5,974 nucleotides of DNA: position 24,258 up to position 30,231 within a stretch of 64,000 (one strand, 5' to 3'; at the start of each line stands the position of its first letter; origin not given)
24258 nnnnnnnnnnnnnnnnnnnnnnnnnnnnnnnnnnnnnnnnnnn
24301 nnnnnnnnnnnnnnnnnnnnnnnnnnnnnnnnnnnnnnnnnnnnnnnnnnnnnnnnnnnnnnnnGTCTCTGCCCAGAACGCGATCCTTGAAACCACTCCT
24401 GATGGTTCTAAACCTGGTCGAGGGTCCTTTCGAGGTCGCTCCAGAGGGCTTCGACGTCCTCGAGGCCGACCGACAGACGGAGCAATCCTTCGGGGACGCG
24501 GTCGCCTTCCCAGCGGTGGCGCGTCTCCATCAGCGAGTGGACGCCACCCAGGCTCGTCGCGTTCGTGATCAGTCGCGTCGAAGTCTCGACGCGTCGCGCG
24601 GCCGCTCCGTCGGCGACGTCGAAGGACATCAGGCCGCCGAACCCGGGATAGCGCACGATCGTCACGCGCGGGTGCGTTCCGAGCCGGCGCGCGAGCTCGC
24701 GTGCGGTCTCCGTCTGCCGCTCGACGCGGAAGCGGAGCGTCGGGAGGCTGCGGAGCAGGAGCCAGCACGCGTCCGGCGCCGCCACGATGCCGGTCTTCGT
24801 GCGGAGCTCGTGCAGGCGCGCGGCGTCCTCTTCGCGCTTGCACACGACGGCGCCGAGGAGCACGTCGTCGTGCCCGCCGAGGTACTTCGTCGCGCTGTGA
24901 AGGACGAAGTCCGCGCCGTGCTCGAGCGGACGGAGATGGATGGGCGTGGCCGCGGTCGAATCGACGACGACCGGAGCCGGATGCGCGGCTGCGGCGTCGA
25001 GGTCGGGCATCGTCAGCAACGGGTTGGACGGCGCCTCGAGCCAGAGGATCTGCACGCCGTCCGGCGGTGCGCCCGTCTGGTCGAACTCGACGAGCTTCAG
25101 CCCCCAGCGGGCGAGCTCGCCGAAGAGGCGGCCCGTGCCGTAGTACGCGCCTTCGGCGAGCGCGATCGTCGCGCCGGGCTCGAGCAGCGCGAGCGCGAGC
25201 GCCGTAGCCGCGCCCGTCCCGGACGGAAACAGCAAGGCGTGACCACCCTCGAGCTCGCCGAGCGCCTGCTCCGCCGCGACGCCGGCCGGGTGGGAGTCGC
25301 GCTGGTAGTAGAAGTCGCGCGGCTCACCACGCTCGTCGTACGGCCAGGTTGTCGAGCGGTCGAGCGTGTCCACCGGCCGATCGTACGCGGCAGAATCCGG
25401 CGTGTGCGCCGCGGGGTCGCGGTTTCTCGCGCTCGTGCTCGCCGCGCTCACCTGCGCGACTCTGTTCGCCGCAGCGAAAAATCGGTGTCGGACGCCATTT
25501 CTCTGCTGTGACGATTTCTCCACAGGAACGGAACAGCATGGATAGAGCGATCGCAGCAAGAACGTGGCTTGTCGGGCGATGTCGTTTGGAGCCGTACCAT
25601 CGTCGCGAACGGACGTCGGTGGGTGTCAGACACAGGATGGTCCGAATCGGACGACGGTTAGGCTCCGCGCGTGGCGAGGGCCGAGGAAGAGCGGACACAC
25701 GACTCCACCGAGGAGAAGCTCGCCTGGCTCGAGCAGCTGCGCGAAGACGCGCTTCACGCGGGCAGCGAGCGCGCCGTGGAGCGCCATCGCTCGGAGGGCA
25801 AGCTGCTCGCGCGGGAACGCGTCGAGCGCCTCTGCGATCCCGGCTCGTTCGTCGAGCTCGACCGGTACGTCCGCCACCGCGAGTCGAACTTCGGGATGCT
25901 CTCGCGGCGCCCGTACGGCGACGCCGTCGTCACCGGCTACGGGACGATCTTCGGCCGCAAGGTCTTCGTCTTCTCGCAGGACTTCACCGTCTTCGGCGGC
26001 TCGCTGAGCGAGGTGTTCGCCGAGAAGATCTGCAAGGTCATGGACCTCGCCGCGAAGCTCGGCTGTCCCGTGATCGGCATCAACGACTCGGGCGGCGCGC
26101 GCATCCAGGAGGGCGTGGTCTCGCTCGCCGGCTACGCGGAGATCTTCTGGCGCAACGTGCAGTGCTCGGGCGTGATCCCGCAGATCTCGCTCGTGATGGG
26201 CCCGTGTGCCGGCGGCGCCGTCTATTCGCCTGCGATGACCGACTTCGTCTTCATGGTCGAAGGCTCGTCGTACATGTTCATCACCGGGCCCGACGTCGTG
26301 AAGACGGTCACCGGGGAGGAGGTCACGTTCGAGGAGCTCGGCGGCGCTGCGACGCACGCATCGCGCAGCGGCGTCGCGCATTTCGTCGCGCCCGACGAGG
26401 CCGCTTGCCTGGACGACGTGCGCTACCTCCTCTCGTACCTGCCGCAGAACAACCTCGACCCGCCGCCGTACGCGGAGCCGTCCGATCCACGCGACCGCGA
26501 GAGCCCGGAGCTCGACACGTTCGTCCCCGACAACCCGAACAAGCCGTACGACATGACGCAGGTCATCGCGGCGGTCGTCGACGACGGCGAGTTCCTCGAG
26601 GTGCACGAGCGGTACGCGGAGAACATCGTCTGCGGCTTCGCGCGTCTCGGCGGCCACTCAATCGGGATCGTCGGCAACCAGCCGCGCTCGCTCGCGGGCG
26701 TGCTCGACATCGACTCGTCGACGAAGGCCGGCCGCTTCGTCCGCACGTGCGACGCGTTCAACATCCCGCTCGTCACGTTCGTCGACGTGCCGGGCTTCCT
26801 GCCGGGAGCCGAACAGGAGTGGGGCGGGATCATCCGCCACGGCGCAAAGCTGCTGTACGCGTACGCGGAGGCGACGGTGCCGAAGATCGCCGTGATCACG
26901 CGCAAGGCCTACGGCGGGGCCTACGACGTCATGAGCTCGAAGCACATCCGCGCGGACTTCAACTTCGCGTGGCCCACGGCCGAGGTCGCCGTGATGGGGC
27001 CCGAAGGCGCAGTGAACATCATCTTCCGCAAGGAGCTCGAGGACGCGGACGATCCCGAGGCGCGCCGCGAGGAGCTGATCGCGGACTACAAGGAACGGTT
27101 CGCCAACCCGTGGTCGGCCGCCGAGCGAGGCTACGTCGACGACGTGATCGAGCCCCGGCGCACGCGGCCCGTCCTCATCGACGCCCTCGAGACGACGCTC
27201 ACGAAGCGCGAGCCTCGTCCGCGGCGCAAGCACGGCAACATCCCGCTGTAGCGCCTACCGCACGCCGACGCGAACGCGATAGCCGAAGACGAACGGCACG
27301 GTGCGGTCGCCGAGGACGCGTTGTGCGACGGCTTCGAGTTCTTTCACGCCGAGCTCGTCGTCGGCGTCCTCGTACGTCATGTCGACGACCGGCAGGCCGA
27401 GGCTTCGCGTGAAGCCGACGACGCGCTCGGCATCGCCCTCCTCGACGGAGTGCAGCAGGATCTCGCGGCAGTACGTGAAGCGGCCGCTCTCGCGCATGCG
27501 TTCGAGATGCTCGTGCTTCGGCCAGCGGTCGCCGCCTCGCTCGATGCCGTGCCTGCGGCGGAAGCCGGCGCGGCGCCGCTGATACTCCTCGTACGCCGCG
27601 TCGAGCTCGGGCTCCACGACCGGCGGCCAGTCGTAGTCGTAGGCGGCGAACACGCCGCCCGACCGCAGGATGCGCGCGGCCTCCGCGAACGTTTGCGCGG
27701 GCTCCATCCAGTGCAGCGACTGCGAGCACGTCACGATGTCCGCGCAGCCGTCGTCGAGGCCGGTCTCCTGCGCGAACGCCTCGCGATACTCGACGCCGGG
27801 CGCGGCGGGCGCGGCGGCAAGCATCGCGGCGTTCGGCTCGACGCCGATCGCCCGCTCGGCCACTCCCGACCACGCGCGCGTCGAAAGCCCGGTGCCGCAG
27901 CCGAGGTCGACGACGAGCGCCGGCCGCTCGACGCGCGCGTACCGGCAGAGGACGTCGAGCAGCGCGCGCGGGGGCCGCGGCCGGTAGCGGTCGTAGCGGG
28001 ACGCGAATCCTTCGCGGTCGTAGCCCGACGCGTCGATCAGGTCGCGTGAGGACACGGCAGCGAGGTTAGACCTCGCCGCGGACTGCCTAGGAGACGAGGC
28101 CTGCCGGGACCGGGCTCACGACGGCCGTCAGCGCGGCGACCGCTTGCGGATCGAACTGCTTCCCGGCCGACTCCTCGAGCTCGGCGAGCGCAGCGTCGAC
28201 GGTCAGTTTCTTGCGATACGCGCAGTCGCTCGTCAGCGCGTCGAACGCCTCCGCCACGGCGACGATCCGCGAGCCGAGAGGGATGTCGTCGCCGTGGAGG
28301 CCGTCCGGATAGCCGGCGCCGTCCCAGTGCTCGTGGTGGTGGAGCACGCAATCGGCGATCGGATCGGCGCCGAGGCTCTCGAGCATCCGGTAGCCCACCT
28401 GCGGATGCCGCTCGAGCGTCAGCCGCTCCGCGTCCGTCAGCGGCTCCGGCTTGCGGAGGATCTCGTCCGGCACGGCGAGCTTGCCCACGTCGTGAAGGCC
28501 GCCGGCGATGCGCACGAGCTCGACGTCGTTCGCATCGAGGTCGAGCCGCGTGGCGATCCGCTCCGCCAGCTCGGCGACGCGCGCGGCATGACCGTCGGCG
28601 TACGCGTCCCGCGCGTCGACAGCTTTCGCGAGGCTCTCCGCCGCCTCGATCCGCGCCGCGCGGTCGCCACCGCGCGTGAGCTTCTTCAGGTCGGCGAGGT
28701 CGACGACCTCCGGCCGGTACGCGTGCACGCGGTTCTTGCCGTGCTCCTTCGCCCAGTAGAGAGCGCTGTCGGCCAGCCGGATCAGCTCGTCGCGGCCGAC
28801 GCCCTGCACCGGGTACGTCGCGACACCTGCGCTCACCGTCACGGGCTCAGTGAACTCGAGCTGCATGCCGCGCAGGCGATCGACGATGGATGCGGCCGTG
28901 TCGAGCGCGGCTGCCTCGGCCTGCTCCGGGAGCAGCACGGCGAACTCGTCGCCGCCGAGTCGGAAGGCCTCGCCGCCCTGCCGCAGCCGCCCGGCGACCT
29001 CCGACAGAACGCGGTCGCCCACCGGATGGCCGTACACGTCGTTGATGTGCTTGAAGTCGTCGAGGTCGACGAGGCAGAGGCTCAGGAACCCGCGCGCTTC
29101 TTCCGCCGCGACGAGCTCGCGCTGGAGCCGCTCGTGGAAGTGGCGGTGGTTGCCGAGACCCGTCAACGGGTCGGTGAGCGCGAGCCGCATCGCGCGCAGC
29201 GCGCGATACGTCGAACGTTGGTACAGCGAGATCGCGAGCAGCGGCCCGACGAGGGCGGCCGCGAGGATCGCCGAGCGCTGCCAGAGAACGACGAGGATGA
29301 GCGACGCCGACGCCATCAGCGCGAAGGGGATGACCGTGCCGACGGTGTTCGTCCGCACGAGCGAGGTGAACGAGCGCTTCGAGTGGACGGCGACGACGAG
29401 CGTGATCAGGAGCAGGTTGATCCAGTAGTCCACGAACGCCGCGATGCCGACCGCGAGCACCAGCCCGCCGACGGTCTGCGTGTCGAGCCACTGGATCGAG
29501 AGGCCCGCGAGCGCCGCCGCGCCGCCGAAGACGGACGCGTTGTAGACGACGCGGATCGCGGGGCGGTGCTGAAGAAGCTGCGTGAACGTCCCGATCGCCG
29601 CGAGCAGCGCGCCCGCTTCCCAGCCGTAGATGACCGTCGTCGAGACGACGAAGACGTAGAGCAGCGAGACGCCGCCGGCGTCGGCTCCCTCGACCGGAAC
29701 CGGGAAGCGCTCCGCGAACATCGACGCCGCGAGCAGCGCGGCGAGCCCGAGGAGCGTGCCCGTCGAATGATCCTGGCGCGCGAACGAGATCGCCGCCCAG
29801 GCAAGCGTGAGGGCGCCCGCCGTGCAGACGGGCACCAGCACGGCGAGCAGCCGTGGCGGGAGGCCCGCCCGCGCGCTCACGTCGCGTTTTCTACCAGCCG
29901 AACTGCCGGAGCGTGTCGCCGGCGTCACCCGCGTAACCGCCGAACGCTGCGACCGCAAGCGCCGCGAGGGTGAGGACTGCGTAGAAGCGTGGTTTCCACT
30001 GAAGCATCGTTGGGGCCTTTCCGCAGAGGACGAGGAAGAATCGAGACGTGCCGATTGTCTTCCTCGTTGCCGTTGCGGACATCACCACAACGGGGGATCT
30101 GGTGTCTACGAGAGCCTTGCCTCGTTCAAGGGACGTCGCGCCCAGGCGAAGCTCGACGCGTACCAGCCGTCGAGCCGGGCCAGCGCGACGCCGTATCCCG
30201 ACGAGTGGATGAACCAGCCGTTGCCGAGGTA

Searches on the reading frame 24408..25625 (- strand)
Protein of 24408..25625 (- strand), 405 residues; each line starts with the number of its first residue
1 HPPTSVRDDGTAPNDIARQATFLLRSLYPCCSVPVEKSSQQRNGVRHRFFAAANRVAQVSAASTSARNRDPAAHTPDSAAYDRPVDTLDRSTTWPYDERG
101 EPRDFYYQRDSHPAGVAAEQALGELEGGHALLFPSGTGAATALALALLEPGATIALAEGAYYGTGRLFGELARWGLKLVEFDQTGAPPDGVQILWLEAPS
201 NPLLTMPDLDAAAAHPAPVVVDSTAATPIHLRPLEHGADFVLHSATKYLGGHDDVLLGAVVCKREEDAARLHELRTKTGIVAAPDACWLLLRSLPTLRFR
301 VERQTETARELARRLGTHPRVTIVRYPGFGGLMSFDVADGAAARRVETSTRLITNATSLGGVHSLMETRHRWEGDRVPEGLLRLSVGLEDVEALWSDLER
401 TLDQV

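Call 8: search_protein_families(library=pfam, proteins=[window:24408-25625:-], max_evalue=0.001)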
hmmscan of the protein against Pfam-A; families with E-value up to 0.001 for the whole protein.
window:24408-25625:- (405 aa): 1 family
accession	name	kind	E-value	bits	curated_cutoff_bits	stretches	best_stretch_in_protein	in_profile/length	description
PF01053.26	Cys_Met_Meta_PP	-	5.4e-67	226.4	27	1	81-402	15-380/381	Cys/Met metabolism PLP-dependent enzyme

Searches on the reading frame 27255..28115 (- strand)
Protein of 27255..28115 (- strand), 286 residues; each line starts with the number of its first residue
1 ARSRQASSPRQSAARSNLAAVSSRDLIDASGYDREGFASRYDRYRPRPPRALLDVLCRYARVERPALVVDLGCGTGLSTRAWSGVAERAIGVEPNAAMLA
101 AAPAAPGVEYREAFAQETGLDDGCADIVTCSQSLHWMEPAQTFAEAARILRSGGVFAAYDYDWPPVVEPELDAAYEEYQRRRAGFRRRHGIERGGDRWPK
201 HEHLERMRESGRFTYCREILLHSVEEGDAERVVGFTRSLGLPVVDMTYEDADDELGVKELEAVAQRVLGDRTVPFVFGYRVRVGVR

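Call 8: search_protein_families(library=pfam, proteins=[window:27255-28115:-], max_evalue=0.001)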
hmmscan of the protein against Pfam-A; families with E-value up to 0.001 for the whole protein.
window:27255-28115:- (286 aa): 6 families
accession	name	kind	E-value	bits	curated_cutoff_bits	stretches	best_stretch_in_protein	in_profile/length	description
PF08241.18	Methyltransf_11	-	2.5e-18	66.9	21.2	1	69-157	1-94/95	Methyltransferase domain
PF13649.12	Methyltransf_25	-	6.5e-14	52.8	27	1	68-154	1-97/97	Methyltransferase domain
PF08242.18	Methyltransf_12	-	2.6e-08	34.9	30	1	69-156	1-98/98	Methyltransferase domain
PF13489.12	Methyltransf_23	-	2.3e-07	31.1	27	1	41-158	1-116/164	Methyltransferase domain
PF13847.12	Methyltransf_31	-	4.9e-06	26.7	27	1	68-175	7-122/145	Methyltransferase domain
PF01209.24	Ubie_methyltran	-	0.00054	19.8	20.1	1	59-179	42-170/233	ubiE/COQ5 methyltransferase family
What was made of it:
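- Tried and rejected: (7) I considered the generic SAM methyltransferase at 27255-28115 as the modifier and rejected it: it is Methyltransf_11, not CheR, and lies apart from the operon (call 8).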

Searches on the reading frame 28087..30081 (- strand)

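Call 8: search_protein_families(library=pfam, proteins=[window:28087-30081:-], max_evalue=0.001)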
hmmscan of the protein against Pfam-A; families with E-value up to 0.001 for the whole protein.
window:28087-30081:- (664 aa): 4 families
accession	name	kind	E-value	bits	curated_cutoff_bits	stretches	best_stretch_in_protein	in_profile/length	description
PF13487.12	HD_5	-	2.6e-43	148.1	27.2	1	484-646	3-169/170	HD domain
PF00990.26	GGDEF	-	9.1e-36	123.5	23.8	1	301-451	1-161/161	Diguanylate cyclase, GGDEF domain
PF01966.28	HD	-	6.8e-20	71.9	22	1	497-615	3-115/116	HD domain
PF20972.2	MASE9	-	3.7e-06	27.5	24.3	1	136-278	47-189/203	MASE9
